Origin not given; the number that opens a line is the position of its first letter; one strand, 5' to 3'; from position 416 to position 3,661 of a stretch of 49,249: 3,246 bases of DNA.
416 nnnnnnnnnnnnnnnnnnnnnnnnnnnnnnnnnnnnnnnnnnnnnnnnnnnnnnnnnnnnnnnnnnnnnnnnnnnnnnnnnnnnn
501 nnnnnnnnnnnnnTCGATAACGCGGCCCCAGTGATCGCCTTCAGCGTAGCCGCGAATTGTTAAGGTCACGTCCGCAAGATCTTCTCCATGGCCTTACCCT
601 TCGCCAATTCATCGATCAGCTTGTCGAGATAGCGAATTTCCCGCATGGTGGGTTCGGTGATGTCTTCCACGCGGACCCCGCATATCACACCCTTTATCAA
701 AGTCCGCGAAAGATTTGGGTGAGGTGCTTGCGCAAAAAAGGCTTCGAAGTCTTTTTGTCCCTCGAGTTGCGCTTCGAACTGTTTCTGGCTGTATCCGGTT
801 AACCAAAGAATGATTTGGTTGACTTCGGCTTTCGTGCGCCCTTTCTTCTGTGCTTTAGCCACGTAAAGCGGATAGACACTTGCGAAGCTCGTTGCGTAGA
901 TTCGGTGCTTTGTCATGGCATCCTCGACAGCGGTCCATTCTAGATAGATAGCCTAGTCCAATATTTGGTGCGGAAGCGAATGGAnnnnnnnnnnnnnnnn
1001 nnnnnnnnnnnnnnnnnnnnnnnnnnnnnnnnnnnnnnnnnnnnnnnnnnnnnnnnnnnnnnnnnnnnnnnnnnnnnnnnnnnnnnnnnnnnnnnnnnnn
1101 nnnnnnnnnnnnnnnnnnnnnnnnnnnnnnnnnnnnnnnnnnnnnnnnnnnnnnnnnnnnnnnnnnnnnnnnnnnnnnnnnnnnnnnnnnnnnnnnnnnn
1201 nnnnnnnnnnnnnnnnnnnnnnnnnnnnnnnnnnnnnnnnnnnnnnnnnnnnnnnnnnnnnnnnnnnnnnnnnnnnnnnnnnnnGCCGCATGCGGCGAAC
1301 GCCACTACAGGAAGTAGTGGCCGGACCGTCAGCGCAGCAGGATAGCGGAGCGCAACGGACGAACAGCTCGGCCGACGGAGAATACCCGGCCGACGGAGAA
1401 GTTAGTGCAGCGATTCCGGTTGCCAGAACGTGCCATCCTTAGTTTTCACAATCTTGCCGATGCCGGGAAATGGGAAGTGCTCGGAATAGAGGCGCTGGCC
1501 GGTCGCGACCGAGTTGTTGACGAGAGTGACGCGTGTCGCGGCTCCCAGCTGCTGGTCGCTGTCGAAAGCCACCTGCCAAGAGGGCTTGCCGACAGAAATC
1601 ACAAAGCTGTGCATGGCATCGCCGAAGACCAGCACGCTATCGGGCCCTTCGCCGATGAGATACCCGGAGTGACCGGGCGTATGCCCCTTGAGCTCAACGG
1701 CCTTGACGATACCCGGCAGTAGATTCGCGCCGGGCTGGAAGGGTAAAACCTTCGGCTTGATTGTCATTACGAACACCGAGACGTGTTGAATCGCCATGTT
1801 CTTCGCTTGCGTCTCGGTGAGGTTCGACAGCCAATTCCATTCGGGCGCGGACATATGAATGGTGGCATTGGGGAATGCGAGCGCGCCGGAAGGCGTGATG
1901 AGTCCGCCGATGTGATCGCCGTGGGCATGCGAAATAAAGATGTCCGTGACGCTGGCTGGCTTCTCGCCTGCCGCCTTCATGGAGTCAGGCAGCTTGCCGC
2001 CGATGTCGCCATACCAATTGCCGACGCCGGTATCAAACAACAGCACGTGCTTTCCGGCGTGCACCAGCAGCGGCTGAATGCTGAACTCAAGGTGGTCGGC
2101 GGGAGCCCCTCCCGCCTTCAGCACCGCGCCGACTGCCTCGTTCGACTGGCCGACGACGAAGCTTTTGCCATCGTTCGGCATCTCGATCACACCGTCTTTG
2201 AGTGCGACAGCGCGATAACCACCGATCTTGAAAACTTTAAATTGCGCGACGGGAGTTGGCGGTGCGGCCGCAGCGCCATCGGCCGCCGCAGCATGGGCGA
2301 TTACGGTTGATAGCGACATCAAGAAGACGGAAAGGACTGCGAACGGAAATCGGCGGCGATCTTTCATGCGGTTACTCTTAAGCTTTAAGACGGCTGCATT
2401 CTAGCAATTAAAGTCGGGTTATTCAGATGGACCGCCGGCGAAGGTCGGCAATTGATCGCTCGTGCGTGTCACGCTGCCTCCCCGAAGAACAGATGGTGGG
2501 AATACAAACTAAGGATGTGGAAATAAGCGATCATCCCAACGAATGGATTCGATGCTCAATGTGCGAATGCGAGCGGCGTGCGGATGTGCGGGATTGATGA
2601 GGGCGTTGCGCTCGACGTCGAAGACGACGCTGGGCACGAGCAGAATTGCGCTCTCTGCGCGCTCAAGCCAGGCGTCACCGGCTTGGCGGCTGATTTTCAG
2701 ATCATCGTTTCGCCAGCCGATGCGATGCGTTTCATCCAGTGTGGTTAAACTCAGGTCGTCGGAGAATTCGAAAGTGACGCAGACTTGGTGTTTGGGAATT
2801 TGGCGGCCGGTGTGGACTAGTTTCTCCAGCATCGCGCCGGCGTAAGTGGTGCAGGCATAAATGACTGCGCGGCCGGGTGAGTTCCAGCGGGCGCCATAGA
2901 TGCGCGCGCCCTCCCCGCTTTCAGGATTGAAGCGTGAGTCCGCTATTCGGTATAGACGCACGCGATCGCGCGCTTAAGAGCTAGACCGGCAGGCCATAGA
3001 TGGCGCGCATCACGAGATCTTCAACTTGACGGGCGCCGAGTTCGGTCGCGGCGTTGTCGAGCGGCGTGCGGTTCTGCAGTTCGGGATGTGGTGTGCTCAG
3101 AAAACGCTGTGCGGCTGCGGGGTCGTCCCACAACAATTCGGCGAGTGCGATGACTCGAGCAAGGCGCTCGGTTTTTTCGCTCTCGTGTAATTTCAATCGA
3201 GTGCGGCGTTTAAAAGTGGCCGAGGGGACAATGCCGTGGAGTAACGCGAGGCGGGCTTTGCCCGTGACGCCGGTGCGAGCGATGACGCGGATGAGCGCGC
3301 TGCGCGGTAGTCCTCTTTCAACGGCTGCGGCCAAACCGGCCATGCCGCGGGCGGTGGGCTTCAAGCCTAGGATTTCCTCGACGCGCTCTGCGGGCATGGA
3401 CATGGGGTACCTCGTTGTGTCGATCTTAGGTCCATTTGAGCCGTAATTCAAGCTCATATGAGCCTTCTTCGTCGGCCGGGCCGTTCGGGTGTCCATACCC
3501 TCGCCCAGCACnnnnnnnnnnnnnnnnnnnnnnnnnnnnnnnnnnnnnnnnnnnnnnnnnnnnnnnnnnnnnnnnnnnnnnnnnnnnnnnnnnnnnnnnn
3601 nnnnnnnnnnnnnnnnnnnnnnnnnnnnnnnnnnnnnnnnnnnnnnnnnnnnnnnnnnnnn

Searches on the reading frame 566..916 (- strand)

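Call 85: search_protein_families(library=pfam, proteins=[window:566-916:-], max_evalue=0.01)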
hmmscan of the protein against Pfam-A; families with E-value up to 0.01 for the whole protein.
window:566-916:- (116 aa): 1 family
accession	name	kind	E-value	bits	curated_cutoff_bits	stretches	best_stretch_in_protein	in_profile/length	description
PF09966.14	DUF2200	-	4.1e-50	169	22.8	1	5-115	1-111/111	Uncharacterized protein conserved in bacteria (DUF2200)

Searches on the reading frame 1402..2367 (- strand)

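Call 7: search_protein_families(library=ncbifam, proteins=[window:1402-2367:-], max_evalue=0.001)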
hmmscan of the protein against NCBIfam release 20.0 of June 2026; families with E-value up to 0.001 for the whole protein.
window:1402-2367:- (321 aa): 8 families
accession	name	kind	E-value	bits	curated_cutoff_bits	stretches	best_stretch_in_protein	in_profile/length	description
NF047979.1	lactonase_AidB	equivalog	4.2e-37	127.9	360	1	46-310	4-263/271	AidB family quorum-quenching N-acyl homoserine lactonase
NF047919.1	lactonase_YtnP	equivalog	4.2e-11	42.6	425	1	92-269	42-225/274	YtnP family quorum-quenching lactonase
TIGR02651.1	RNase_Z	equivalog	1.9e-06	27.1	292.95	1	123-157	35-69/302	ribonuclease Z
NF012229.1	bla_class_B_core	domain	2.9e-06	27.5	100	1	98-233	16-133/139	metallo-beta-lactamase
NF000801.0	PRK00055.1-3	equivalog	4.3e-06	26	252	1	127-157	41-71/307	ribonuclease Z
NF033105.1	bla_subclass_B3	equivalog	0.00013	21.3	240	1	100-236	26-153/257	subclass B3 metallo-beta-lactamase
TIGR03413.1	GSH_gloB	equivalog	0.00037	19.9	200.8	0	132-156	36-60/248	hydroxyacylglutathione hydrolase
NF000800.0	PRK00055.1-1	equivalog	0.00095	18.2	398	0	115-156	32-73/305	ribonuclease Z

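Call 8: search_protein_families(library=pfam, proteins=[window:1402-2367:-], max_evalue=0.001)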
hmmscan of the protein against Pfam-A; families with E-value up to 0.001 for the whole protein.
window:1402-2367:- (321 aa): 1 family
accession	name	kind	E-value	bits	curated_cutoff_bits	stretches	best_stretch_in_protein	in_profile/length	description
PF00753.33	Lactamase_B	-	2.1e-15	57.6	22.7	1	101-262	10-161/196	Metallo-beta-lactamase superfamily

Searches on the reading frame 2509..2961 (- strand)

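Call 85: search_protein_families(library=pfam, proteins=[window:2509-2961:-], max_evalue=0.01)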
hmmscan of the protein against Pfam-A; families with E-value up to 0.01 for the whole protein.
window:2509-2961:- (150 aa): 1 family
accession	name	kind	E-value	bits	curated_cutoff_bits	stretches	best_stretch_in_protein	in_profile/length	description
PF08808.17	RES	-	1.3e-28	100.4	23.2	1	2-143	1-157/157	RES domain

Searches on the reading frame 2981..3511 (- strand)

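Call 7: search_protein_families(library=ncbifam, proteins=[window:2981-3511:-], max_evalue=0.001)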
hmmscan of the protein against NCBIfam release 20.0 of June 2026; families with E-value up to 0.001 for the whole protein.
window:2981-3511:- (176 aa): 2 families
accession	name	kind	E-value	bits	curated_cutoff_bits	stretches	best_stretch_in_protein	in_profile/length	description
TIGR02293.1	TAS_TIGR02293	hypoth_equivalog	2.3e-21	75.9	57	1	55-173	10-130/133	putative toxin-antitoxin system antitoxin component, TIGR02293 family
NF049845.1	Xre_ParS_antitoxin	subfamily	2.7e-16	59.6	90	1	67-174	1-110/112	type II RES/Xre toxin-antitoxin system antitoxin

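Call 8: search_protein_families(library=pfam, proteins=[window:2981-3511:-], max_evalue=0.001)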
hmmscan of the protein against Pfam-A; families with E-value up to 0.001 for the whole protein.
window:2981-3511:- (176 aa): 2 families
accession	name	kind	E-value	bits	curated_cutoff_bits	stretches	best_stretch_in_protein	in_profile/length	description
PF09722.15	Xre_MbcA_ParS_C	-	5.7e-13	49.1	24.5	1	124-172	2-50/51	Antitoxin Xre/MbcA/ParS C-terminal toxin-binding domain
PF20432.4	Xre-like-HTH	-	3.9e-09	37.1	25.8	1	60-119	2-63/63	Antitoxin Xre-like helix-turn-helix domain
